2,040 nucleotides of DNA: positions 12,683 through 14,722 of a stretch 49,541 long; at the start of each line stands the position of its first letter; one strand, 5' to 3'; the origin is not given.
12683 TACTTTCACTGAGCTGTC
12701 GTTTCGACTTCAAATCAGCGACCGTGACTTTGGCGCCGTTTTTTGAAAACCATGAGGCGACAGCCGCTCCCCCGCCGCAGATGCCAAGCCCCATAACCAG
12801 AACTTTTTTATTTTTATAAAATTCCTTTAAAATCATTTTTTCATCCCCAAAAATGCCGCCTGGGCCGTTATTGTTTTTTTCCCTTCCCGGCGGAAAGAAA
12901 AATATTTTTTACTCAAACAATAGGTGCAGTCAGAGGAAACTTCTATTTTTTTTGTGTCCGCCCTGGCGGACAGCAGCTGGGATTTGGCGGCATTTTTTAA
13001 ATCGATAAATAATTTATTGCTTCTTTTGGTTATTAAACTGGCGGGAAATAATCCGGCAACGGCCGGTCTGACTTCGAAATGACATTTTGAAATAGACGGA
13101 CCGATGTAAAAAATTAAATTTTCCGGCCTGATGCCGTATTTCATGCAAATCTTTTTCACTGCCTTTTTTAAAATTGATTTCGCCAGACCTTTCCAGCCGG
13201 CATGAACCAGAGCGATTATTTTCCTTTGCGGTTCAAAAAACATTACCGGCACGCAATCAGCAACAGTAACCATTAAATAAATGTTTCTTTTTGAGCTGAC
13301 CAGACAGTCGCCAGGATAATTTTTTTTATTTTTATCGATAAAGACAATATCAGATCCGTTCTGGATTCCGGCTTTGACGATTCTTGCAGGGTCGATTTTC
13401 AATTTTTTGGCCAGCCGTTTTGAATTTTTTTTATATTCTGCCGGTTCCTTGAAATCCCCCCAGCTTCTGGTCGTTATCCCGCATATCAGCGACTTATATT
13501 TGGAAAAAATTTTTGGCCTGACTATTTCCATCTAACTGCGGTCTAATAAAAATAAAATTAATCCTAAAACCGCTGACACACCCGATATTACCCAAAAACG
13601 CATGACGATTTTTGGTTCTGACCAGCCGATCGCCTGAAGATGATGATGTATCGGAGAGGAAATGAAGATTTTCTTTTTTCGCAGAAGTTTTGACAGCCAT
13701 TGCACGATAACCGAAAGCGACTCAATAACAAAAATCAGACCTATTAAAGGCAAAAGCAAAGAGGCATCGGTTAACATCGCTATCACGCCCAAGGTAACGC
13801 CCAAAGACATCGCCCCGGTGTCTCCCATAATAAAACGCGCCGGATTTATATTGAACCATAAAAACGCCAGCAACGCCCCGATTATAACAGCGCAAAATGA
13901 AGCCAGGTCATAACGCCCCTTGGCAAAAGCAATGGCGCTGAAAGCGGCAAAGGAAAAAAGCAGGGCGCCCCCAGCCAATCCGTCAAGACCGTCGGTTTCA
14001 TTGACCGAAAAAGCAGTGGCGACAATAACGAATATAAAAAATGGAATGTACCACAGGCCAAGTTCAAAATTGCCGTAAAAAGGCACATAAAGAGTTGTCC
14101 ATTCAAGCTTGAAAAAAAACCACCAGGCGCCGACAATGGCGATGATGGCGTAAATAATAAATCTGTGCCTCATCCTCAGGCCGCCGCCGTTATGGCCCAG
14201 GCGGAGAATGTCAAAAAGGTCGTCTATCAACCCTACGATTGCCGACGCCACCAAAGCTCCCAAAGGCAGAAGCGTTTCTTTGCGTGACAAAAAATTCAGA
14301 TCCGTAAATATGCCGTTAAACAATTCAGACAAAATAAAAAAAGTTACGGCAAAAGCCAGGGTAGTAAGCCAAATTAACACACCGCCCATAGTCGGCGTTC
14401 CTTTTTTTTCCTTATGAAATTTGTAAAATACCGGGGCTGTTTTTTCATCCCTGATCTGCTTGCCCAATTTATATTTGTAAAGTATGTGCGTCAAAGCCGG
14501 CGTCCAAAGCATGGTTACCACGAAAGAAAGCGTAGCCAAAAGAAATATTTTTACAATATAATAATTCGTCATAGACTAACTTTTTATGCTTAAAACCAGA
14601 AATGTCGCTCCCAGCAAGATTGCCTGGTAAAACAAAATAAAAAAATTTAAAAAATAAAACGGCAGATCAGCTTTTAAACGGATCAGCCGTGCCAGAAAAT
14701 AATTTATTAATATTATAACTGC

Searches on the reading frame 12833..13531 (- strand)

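Call 99: search_protein_families(library=pfam, proteins=[window:12833-13531:-], max_evalue=0.001)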
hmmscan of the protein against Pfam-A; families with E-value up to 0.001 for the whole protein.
window:12833-13531:- (232 aa): 1 family
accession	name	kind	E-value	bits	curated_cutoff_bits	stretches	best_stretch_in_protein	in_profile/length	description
PF02578.20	Cu-oxidase_4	-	2e-49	168.6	22.9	1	29-220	24-230/238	Multi-copper polyphenol oxidoreductase laccase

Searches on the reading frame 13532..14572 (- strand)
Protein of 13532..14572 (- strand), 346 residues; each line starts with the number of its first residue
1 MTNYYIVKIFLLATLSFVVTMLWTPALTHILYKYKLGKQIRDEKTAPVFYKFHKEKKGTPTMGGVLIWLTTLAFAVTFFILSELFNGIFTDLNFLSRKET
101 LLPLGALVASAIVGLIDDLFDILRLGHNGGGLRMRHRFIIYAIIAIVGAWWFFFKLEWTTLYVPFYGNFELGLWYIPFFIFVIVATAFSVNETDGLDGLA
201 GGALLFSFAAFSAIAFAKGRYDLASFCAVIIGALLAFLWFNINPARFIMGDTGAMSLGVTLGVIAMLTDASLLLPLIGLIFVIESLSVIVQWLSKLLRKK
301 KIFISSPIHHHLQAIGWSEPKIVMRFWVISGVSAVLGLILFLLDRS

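Call 99: search_protein_families(library=pfam, proteins=[window:13532-14572:-], max_evalue=0.001)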
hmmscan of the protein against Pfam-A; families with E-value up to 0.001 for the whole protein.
window:13532-14572:- (346 aa): 2 families
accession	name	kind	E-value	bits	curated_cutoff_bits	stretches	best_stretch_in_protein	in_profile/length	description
PF00953.26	Glycos_transf_4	-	4.4e-30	105.2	27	1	104-267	5-158/160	Glycosyl transferase family 4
PF10555.14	MraY_sig1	-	2e-05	24.3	20.1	1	56-67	1-12/13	Phospho-N-acetylmuramoyl-pentapeptide-transferase signature 1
